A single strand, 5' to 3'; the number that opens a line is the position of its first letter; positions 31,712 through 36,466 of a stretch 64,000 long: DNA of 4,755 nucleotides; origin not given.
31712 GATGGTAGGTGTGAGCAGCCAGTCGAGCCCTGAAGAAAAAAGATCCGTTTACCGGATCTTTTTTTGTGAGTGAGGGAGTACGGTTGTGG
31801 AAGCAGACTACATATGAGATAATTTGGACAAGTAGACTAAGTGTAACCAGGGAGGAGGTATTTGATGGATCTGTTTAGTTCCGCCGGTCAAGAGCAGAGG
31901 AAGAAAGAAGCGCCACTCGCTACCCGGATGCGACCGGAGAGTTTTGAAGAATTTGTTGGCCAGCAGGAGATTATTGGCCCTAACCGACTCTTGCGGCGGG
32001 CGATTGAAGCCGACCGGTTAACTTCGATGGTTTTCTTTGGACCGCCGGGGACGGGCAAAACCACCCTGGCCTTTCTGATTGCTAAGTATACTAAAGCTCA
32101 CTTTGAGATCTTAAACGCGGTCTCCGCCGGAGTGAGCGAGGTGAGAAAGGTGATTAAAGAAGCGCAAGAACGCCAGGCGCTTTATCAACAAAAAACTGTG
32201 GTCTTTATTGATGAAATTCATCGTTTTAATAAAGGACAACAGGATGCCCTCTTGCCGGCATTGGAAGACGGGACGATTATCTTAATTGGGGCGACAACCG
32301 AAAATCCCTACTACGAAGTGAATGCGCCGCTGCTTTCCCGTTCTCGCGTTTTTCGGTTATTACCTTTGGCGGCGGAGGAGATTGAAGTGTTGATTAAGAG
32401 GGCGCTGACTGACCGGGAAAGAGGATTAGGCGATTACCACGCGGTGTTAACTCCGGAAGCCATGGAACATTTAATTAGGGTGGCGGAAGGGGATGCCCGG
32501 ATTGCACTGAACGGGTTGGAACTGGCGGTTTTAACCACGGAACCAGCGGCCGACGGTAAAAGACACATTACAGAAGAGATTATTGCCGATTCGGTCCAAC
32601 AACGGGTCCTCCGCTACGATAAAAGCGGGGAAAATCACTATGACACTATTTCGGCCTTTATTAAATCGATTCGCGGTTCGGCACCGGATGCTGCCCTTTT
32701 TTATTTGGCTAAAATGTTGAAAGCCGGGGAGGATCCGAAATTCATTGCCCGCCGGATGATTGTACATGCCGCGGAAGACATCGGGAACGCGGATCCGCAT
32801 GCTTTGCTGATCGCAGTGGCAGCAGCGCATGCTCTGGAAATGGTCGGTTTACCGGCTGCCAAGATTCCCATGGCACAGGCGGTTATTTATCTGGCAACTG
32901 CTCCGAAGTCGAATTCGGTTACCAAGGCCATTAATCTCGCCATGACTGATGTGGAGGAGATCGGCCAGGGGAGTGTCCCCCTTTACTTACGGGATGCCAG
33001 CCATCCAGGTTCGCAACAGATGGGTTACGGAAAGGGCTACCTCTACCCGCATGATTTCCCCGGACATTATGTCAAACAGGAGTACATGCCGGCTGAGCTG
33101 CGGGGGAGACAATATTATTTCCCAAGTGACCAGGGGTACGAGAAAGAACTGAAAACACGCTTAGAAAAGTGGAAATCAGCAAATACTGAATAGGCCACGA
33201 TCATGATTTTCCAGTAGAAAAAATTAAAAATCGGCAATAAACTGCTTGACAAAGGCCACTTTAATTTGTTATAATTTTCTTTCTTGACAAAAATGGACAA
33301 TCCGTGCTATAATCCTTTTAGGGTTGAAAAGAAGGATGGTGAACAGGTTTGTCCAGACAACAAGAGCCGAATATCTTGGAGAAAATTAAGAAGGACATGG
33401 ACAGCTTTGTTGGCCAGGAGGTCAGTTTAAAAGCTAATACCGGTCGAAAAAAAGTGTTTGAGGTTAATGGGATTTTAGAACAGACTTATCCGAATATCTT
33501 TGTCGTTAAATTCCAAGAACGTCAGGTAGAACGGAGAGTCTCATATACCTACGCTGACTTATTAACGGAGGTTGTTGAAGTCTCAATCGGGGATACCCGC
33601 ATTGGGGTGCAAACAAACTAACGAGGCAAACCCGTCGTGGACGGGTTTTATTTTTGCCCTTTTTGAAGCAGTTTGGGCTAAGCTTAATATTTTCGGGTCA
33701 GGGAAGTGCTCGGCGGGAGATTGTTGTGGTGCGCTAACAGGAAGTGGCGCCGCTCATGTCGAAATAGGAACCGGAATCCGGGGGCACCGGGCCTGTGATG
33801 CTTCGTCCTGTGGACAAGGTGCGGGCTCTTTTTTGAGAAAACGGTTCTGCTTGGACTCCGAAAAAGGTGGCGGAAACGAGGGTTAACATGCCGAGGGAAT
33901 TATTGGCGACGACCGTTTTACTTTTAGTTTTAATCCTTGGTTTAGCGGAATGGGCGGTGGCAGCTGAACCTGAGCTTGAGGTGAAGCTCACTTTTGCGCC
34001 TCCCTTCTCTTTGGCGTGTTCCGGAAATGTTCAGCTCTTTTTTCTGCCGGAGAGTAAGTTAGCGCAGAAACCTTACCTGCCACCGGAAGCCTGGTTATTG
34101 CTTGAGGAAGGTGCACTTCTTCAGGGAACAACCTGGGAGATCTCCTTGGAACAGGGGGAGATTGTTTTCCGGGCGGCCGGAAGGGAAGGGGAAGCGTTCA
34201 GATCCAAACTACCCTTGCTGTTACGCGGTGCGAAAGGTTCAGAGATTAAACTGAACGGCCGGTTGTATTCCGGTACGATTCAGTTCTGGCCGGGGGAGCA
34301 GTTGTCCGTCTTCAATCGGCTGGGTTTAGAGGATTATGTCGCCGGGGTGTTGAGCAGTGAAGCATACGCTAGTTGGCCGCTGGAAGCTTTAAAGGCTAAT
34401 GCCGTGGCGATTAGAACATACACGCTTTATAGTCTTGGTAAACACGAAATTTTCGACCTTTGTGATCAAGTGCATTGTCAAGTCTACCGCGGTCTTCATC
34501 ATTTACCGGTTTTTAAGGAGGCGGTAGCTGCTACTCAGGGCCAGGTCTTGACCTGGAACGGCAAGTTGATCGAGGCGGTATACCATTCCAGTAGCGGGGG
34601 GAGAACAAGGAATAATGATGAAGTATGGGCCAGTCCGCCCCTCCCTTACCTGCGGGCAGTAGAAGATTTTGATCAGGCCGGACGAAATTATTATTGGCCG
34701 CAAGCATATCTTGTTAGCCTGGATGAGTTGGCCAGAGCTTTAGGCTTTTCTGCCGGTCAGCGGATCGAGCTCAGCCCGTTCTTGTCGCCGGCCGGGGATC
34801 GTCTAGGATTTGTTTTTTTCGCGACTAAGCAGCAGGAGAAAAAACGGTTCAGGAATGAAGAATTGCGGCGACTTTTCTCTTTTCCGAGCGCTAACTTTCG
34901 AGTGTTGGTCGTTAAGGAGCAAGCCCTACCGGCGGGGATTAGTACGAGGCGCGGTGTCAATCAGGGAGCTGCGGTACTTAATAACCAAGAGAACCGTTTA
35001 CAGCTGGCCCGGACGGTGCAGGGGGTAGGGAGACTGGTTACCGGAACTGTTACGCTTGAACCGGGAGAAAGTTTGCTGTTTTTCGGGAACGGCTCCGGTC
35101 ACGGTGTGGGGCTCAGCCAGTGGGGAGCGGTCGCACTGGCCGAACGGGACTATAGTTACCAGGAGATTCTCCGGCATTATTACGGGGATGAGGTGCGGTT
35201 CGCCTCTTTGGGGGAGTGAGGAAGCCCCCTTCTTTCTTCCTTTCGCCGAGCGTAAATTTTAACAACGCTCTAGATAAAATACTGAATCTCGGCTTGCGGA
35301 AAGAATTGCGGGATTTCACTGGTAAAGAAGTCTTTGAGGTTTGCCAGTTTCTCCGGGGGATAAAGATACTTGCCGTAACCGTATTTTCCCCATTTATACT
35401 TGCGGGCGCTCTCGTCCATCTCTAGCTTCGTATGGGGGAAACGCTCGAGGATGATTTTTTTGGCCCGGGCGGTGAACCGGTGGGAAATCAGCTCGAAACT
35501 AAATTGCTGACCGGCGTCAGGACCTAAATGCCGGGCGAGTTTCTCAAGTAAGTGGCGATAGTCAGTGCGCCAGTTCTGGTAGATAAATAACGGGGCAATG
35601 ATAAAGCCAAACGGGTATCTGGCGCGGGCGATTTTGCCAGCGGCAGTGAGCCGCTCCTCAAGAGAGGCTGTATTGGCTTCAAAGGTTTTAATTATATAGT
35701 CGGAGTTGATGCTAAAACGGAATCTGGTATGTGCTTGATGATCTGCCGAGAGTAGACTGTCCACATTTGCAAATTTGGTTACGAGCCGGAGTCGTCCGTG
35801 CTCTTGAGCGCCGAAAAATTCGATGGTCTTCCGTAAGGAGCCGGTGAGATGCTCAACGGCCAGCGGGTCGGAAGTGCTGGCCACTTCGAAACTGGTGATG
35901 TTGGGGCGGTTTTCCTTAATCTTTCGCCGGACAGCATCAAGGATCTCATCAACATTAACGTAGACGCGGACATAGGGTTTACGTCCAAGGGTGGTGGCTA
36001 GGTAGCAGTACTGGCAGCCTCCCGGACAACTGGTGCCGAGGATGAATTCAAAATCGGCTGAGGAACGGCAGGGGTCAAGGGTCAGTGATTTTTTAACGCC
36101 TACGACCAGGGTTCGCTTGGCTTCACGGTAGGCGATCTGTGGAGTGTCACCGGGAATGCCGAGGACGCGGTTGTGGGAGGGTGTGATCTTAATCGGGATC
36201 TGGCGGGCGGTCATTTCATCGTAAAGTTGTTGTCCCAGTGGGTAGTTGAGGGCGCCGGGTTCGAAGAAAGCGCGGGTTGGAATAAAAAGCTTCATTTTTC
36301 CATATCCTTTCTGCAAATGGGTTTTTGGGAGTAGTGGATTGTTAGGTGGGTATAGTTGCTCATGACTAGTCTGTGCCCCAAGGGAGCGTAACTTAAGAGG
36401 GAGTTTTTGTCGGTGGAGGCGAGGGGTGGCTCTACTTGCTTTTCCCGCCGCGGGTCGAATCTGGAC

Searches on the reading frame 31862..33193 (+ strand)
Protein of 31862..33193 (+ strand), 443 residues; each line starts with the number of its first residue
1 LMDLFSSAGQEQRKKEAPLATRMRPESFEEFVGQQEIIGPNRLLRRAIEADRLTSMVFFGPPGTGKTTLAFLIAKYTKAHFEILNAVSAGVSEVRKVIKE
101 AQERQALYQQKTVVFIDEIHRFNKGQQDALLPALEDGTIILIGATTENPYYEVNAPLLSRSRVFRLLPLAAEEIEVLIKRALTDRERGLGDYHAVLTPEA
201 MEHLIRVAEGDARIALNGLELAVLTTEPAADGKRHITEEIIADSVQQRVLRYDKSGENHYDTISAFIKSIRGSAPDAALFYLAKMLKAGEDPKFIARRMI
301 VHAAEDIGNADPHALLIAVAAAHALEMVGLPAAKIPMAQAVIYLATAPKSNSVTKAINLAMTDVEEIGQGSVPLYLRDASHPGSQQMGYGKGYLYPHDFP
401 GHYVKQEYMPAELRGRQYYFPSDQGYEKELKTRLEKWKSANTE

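Call 99: search_protein_families(library=pfam, proteins=[window:31862-33193:+], max_evalue=0.00001)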
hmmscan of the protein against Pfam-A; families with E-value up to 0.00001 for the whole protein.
window:31862-33193:+ (443 aa): 8 families
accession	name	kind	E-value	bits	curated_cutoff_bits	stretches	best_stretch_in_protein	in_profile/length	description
PF12002.13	MgsA_C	-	1.1e-68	230.8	27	1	272-438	1-167/167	MgsA AAA+ ATPase C terminal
PF16193.11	AAA_assoc_2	-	6.6e-30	103.6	34.3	1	192-271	3-81/81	AAA C-terminal domain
PF00004.35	AAA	-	2.1e-18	67.5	21.2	1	56-163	1-123/131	ATPase family associated with various cellular activities (AAA)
PF05496.18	RuvB_N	-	2.3e-16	60.4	27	1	23-144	1-119/159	Holliday junction DNA helicase RuvB P-loop domain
PF13173.12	AAA_14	-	3.9e-09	37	27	1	56-174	5-128/129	AAA domain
PF07728.20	AAA_5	-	1.6e-07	31.9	22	1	56-146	2-102/139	AAA domain (dynein-related subfamily)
PF01078.27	Mg_chelatase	-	6.4e-07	29.4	20.3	0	54-74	23-43/207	Magnesium chelatase, subunit ChlI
PF07724.20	AAA_2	-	7.7e-07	29.7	27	1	53-139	3-104/166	AAA domain (Cdc48 subfamily)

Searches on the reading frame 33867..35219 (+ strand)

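Call 99: search_protein_families(library=pfam, proteins=[window:33867-35219:+], max_evalue=0.00001)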
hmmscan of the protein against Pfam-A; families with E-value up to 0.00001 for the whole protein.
window:33867-35219:+ (450 aa): 1 family
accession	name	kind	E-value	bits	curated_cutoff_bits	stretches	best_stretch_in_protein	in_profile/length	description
PF08486.15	SpoIID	-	2.3e-25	89.5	23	1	144-230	3-97/97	Stage II sporulation protein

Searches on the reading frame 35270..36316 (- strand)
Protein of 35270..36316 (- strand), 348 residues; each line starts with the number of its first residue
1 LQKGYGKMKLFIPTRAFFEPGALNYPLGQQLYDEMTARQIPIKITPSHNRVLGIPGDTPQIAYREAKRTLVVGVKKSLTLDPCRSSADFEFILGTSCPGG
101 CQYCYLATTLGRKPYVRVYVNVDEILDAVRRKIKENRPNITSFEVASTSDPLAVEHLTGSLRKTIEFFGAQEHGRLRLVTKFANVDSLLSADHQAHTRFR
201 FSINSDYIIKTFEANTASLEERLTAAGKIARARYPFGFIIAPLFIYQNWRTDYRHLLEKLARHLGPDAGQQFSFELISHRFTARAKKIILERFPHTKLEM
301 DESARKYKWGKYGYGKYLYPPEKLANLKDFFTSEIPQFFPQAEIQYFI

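Call 14: search_protein_families(library=pfam, proteins=[window:35270-36316:-])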
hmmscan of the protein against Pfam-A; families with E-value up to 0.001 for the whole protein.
window:35270-36316:- (348 aa): 2 families
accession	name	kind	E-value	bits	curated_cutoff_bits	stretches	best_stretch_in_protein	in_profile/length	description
PF20903.3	SPL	-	4e-144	480.1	27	1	11-347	1-337/338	Spore photoproduct lyase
PF04055.27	Radical_SAM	-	0.00042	21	29.5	1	92-244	2-151/166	Radical SAM superfamily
